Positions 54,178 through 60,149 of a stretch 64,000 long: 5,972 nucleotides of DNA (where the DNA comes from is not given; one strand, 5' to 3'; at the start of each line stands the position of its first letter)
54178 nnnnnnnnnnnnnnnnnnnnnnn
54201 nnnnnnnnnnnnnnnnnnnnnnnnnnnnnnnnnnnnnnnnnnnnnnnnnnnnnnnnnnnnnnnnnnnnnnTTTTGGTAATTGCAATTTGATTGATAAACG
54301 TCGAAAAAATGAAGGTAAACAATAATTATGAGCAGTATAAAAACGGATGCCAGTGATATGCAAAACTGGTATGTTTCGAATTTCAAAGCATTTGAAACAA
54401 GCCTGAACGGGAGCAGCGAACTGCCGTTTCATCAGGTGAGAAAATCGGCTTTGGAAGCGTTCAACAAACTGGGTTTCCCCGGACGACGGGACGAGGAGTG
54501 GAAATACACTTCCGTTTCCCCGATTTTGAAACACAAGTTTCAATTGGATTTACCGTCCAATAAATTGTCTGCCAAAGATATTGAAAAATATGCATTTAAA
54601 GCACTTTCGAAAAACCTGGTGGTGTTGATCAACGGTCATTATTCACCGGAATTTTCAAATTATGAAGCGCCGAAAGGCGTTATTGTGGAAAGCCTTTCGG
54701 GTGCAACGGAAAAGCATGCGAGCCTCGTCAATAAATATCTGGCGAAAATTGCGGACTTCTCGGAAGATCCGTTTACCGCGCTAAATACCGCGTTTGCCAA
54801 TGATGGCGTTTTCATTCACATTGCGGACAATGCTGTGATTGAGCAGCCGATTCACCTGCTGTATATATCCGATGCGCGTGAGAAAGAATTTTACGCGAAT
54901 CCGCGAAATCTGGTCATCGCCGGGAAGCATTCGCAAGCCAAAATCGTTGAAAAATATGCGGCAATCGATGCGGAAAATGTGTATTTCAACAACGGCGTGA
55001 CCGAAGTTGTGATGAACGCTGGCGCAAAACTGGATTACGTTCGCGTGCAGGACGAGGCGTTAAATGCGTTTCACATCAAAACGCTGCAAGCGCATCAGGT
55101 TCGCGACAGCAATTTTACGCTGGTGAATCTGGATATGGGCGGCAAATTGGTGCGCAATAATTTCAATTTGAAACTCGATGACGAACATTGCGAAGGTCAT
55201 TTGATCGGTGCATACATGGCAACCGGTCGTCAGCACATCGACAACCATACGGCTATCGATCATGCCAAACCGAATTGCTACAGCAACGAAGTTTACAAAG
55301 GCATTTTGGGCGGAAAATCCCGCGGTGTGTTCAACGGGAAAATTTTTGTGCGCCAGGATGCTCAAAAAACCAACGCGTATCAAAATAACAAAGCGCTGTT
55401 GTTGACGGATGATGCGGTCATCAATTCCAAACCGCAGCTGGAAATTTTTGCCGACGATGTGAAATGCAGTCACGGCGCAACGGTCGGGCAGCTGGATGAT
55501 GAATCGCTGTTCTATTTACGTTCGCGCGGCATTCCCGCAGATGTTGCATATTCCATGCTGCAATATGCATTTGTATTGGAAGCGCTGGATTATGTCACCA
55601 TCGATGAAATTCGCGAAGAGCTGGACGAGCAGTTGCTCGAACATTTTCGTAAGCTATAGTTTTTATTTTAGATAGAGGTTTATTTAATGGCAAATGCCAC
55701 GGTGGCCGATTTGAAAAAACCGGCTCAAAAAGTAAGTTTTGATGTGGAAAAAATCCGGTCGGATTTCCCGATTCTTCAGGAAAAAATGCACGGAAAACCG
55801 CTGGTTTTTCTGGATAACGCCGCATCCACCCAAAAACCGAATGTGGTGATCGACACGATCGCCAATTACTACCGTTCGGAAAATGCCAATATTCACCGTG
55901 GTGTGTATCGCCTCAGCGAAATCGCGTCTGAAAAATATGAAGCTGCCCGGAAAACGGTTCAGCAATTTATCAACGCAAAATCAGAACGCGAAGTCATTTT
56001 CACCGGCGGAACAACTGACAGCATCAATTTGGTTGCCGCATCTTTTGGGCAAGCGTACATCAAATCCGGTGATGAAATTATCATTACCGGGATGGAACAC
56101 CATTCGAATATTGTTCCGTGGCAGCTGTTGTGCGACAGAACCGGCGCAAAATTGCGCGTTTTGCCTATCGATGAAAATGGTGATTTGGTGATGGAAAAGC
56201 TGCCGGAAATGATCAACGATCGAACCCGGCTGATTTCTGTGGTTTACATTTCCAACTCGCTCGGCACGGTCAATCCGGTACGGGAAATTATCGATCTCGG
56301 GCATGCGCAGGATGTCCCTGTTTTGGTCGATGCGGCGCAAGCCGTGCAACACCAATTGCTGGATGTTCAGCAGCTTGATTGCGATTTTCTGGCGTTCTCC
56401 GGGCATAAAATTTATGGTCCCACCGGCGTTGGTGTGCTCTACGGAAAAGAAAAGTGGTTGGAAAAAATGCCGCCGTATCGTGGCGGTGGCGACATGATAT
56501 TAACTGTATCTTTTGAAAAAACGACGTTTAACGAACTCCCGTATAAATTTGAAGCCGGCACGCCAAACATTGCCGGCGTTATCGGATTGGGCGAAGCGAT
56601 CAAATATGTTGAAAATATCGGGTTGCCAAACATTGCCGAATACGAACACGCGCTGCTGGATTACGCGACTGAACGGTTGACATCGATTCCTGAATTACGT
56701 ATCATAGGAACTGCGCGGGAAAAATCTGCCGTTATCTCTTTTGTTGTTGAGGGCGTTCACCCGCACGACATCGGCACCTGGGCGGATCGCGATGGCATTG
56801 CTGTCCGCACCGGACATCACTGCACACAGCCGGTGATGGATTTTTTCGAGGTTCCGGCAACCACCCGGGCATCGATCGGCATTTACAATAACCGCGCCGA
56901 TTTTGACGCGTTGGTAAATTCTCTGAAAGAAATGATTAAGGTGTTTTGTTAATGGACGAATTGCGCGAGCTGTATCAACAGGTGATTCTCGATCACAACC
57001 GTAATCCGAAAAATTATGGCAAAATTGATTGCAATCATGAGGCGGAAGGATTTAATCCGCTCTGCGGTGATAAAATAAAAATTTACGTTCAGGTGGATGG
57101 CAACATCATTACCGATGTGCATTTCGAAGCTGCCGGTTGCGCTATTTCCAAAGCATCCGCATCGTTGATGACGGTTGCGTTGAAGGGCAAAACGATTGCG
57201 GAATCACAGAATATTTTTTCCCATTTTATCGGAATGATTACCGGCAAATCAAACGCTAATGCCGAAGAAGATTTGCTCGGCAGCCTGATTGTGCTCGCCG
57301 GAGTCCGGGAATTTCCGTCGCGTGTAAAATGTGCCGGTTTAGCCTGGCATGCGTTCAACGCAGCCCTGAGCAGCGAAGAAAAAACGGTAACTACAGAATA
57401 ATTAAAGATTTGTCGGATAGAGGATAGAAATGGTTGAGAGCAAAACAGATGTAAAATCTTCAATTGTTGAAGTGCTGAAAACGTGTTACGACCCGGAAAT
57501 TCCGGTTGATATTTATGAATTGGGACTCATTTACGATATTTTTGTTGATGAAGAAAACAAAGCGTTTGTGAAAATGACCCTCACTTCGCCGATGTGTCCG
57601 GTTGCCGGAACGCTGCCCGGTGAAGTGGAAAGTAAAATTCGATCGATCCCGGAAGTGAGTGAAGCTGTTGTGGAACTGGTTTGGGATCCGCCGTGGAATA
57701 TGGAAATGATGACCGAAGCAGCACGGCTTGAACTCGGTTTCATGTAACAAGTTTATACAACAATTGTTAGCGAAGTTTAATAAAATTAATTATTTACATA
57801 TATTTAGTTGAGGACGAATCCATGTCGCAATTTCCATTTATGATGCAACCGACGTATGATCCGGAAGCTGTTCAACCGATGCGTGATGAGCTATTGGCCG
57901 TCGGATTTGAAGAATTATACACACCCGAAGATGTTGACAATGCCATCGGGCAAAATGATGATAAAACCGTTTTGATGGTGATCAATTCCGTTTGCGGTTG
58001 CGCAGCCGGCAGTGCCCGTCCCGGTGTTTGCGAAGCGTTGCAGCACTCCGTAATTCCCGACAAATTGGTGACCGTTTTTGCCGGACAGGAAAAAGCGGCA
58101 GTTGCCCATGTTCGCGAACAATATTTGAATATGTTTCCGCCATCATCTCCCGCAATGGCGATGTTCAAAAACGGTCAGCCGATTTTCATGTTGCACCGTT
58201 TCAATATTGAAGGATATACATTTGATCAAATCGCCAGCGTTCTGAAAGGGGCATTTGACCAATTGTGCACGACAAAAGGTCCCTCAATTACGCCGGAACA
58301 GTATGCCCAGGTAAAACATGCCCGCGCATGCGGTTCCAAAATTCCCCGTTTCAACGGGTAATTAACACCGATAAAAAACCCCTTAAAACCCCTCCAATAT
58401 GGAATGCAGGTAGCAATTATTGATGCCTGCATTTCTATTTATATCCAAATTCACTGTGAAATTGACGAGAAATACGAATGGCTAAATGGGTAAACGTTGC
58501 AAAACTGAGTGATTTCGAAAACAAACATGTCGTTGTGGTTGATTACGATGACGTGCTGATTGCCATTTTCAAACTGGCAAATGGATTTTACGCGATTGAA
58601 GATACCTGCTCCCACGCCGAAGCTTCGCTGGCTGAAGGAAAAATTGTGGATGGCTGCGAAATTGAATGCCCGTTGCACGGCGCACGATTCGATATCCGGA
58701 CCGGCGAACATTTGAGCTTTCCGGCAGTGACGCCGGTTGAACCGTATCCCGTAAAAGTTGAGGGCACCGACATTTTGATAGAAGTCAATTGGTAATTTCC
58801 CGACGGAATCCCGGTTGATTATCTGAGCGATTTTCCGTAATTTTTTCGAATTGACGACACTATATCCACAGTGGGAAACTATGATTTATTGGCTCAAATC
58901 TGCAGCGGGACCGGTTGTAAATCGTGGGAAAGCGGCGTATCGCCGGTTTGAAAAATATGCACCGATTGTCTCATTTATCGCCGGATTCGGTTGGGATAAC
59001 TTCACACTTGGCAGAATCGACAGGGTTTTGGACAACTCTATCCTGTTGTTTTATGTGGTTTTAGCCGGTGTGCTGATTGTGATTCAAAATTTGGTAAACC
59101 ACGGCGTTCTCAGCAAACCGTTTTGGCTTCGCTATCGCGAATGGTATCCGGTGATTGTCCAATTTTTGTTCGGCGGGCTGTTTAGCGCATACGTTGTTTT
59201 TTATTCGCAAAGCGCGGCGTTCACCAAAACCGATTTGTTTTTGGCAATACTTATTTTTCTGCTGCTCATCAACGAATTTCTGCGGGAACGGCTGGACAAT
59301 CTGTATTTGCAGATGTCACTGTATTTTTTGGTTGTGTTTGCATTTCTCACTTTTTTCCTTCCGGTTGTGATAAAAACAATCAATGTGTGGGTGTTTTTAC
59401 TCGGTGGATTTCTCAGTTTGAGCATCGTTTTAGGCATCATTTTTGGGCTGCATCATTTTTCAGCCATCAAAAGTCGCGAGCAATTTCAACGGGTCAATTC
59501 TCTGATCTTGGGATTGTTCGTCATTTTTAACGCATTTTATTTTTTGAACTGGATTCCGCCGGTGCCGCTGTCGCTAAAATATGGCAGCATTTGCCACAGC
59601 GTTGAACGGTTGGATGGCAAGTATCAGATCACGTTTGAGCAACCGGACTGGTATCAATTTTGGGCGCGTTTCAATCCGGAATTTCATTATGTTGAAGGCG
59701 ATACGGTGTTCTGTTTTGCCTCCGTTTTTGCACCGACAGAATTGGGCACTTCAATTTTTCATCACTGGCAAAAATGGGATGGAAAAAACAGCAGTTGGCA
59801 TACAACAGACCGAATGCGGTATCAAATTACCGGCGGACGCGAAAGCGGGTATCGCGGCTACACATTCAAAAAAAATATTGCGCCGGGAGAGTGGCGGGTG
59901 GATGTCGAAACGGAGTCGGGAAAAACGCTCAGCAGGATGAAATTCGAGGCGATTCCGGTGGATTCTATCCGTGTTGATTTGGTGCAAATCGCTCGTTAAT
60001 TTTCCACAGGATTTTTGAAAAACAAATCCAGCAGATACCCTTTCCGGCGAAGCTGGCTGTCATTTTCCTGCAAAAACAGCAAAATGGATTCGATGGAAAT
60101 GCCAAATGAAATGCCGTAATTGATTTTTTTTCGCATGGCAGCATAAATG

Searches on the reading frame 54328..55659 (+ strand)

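Call 37: search_protein_families(library=pfam, proteins=[window:54328-55659:+], max_evalue=0.00001)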
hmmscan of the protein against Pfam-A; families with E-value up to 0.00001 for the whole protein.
window:54328-55659:+ (443 aa): 2 families
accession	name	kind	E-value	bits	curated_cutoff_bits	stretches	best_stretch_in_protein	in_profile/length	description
PF01458.23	SUFBD_core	-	2e-87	292.9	27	1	186-415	6-232/232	SUF system FeS cluster assembly, SufBD core domain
PF19295.5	SufBD_N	-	2.2e-37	128.8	23.5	1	12-176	4-171/172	SufBD protein N-terminal region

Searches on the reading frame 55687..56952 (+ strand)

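Call 37: search_protein_families(library=pfam, proteins=[window:55687-56952:+], max_evalue=0.00001)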
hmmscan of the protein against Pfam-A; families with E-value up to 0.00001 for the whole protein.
window:55687-56952:+ (421 aa): 2 families
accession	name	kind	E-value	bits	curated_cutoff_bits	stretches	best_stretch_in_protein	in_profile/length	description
PF00266.25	Aminotran_5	-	6.1e-148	493.2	21.5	1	40-409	1-371/371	Aminotransferase class-V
PF00155.27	Aminotran_1_2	-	5.3e-06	26.3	19.7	1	84-260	44-240/361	Aminotransferase class I and II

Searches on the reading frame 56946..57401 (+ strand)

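Call 37: search_protein_families(library=pfam, proteins=[window:56946-57401:+], max_evalue=0.00001)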
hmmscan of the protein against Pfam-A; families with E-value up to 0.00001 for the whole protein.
window:56946-57401:+ (151 aa): 1 family
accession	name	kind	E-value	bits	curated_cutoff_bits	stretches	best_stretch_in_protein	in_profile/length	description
PF01592.21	NifU_N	-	1.4e-25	90.4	22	1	10-129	2-126/127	NifU-like N terminal domain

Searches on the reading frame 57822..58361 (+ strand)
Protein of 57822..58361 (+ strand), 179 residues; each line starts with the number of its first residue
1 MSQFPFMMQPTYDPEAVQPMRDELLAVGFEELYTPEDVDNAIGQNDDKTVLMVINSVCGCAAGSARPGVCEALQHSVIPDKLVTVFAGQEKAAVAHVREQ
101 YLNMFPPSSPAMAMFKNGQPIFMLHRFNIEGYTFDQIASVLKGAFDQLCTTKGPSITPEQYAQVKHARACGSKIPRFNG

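Call 37: search_protein_families(library=pfam, proteins=[window:57822-58361:+], max_evalue=0.00001)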
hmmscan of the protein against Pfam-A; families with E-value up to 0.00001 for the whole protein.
window:57822-58361:+ (179 aa): 1 family
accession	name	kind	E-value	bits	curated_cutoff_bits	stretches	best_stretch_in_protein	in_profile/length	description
PF06491.16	Disulph_isomer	-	1.2e-51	174.8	25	1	12-149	1-136/136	Disulphide isomerase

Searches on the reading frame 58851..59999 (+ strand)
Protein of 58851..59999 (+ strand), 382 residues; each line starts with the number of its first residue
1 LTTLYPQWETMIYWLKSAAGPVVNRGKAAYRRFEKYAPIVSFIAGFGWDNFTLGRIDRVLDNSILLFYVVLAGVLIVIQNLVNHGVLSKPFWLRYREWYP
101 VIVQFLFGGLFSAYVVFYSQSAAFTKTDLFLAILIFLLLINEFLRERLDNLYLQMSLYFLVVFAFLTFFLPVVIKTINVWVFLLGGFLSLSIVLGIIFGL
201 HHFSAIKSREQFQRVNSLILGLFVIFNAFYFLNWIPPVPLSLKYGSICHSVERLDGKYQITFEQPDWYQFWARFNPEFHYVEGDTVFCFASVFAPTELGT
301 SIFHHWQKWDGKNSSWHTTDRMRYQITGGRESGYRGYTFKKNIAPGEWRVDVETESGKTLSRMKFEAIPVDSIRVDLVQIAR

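Call 37: search_protein_families(library=pfam, proteins=[window:58851-59999:+], max_evalue=0.00001)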
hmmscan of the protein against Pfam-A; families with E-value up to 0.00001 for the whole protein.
window:58851-59999:+ (382 aa): 1 family
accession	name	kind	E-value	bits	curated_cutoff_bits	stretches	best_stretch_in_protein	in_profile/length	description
PF11141.13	DUF2914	-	5.4e-15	55.3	23.6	1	300-366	2-61/62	Protein of unknown function (DUF2914)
